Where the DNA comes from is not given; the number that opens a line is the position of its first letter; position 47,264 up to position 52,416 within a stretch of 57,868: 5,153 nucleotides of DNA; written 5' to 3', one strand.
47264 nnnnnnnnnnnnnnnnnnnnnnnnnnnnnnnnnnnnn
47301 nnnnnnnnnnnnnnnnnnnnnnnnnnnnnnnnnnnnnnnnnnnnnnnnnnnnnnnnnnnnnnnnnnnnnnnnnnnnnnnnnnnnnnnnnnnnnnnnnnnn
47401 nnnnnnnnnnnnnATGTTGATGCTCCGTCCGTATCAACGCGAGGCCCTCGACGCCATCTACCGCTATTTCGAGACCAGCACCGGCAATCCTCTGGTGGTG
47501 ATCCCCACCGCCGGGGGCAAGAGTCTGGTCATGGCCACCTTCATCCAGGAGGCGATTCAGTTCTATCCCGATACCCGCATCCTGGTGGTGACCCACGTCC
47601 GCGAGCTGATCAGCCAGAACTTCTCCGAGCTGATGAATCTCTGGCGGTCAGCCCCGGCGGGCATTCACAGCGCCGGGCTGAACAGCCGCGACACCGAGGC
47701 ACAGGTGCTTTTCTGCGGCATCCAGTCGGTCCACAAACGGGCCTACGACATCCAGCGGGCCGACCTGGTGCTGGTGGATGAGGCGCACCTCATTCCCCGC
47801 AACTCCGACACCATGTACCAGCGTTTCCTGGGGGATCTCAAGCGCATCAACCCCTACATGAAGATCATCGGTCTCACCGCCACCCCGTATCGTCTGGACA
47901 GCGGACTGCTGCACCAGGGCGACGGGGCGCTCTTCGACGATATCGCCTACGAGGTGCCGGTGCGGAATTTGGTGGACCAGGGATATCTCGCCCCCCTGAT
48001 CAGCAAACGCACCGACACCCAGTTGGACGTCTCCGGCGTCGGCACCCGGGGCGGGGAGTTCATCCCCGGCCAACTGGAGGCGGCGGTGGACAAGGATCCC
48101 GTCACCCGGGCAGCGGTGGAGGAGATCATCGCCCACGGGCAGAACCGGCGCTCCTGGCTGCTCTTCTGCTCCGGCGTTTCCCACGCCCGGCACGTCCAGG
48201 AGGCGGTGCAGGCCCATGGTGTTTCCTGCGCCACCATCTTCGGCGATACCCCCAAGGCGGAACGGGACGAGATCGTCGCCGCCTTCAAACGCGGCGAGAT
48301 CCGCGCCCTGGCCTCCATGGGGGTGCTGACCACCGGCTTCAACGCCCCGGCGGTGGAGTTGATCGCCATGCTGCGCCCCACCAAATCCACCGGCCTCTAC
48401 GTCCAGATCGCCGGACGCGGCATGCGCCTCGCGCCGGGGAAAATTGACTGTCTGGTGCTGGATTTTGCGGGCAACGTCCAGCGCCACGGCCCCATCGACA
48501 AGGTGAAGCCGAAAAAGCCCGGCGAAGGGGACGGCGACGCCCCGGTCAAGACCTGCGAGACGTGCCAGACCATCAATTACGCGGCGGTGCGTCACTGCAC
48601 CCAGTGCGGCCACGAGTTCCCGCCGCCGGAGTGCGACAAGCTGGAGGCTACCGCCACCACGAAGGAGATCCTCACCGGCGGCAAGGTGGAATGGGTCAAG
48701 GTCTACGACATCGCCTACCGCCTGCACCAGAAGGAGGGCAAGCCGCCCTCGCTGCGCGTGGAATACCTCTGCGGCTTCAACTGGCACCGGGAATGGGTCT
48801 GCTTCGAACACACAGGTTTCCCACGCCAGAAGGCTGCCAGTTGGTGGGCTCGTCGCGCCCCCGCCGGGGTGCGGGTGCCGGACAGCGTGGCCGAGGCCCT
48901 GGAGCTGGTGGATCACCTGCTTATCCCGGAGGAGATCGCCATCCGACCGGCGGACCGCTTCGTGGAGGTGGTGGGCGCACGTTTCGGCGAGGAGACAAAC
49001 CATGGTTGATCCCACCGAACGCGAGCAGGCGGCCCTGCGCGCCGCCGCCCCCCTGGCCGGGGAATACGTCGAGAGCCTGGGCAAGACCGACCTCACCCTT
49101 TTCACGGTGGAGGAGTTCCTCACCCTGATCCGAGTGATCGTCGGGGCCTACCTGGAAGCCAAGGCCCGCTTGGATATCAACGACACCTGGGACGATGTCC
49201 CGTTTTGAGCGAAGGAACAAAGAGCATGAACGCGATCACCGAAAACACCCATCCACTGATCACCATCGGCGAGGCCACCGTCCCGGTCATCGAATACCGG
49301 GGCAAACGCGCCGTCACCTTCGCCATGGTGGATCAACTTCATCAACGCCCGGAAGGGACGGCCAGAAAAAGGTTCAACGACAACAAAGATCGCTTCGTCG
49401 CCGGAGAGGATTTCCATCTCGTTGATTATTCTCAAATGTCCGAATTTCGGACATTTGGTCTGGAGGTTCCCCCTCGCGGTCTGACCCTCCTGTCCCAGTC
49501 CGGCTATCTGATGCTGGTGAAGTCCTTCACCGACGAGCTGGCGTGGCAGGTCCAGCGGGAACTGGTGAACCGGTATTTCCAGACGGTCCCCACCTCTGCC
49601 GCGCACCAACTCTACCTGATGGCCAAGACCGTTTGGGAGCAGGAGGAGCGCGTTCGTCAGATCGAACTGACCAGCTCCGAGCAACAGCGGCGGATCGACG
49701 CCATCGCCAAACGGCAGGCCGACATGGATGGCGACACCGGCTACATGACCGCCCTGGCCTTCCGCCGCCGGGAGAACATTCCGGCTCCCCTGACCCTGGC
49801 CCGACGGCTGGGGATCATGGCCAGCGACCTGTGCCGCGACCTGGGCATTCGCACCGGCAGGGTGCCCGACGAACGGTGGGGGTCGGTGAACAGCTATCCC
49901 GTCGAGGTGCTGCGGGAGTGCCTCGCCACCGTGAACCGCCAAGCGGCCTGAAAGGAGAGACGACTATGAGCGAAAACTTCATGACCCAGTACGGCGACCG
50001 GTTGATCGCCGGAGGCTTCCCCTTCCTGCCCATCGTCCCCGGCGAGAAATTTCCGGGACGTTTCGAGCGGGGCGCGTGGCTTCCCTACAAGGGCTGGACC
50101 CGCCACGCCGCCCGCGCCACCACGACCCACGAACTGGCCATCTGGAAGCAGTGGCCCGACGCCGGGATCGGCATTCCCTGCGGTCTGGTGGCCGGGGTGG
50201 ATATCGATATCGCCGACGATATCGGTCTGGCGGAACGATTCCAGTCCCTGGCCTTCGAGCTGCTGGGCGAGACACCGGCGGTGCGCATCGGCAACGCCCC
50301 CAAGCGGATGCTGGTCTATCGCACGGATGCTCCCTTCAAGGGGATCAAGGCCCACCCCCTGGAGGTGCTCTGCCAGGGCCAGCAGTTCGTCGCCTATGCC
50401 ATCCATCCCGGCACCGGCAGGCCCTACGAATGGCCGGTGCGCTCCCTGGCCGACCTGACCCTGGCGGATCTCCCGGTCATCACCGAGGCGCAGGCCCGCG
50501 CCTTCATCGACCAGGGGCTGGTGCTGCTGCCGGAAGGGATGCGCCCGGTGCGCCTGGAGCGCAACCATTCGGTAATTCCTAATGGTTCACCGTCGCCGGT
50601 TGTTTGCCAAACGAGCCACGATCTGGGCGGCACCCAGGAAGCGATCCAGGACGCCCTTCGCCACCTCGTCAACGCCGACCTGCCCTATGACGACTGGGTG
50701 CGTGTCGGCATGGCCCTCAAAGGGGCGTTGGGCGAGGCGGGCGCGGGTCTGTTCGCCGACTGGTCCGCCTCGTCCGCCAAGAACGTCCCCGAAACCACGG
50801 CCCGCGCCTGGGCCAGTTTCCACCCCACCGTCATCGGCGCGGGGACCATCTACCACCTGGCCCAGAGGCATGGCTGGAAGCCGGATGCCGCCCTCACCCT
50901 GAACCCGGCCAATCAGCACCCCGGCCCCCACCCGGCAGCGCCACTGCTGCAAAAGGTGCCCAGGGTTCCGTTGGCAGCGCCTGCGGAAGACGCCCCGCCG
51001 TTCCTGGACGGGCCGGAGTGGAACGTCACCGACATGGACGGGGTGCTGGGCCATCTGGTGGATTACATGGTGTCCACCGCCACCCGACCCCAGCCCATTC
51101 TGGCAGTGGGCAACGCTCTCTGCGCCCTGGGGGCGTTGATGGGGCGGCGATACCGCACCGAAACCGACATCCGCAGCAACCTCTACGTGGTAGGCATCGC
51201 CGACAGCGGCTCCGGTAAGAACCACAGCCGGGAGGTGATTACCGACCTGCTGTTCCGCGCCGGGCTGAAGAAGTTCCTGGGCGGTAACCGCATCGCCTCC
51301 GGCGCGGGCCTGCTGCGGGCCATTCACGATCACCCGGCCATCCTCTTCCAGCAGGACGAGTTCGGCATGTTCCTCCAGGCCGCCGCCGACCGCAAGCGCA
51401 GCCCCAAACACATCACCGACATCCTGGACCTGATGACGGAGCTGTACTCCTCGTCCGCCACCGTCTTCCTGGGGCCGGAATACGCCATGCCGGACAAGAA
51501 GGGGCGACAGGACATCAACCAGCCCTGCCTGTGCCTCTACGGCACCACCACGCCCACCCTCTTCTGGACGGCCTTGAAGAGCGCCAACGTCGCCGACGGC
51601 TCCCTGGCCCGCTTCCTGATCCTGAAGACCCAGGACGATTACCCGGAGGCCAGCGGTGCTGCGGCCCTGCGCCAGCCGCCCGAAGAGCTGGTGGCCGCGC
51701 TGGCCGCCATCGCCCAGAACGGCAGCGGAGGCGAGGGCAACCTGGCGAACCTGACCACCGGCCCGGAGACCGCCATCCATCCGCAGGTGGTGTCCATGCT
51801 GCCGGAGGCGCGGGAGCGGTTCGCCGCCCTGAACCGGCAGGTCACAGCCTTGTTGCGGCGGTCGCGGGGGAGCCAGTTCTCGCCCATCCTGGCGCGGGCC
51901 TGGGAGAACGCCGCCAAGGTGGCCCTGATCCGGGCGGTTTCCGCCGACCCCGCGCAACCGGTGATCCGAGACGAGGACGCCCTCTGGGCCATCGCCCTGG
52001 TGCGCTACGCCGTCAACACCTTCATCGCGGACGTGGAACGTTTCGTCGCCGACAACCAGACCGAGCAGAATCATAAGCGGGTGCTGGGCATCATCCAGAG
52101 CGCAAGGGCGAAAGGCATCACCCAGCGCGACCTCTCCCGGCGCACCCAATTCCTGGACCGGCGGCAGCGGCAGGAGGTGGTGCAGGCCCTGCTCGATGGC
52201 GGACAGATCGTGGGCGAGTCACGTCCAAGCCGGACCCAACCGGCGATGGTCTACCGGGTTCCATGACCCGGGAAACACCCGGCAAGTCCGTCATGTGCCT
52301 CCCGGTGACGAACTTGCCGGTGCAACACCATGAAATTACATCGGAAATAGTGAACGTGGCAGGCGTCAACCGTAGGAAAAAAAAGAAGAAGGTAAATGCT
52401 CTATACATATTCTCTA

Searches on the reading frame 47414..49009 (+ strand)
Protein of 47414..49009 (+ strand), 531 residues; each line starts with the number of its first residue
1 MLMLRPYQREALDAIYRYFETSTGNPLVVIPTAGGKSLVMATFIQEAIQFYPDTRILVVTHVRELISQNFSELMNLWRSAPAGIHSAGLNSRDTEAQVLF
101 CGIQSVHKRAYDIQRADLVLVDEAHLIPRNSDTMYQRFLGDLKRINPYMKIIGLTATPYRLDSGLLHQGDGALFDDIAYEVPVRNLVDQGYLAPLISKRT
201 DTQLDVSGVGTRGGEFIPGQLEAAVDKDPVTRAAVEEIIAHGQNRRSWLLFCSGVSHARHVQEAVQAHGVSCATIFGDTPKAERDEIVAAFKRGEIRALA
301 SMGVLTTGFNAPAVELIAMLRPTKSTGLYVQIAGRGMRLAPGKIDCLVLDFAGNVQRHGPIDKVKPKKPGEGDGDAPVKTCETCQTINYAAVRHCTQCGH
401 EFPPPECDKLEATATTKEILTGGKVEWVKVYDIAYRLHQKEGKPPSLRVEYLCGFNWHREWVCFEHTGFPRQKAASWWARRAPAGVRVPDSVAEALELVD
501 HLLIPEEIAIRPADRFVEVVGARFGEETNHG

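Call 21: search_protein_families(library=pfam, proteins=[window:47414-49009:+], max_evalue=0.01)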
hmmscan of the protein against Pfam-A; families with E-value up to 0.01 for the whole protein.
window:47414-49009:+ (531 aa): 4 families
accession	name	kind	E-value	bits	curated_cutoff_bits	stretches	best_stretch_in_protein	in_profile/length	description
PF04851.21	ResIII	-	6.1e-21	75.5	22.5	1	3-160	3-164/164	Type III restriction enzyme, res subunit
PF00271.37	Helicase_C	-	2.3e-16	60.5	23.5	1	234-339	5-109/110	Helicase conserved C-terminal domain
PF00270.35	DEAD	-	1e-10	42.1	26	1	5-158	1-160/167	DEAD/DEAH box helicase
PF18766.7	SWI2_SNF2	-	4.5e-07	30.2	26.7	1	12-160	6-157/221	SWI2/SNF2 ATPase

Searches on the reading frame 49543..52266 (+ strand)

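Call 21: search_protein_families(library=pfam, proteins=[window:49543-52266:+], max_evalue=0.01)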
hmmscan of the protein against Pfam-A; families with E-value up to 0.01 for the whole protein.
window:49543-52266:+ (907 aa): 3 families
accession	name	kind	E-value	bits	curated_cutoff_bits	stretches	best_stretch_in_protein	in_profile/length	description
PF08707.16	PriCT_2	-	7e-17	62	22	1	368-440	1-77/77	Primase C terminal 2 (PriCT-2)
PF13148.11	DUF3987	-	1.9e-15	57.4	27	1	587-826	132-357/364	Protein of unknown function (DUF3987)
PF09250.16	Prim-Pol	-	2e-12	48.3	22.8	1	154-306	4-151/158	Bifunctional DNA primase/polymerase, N-terminal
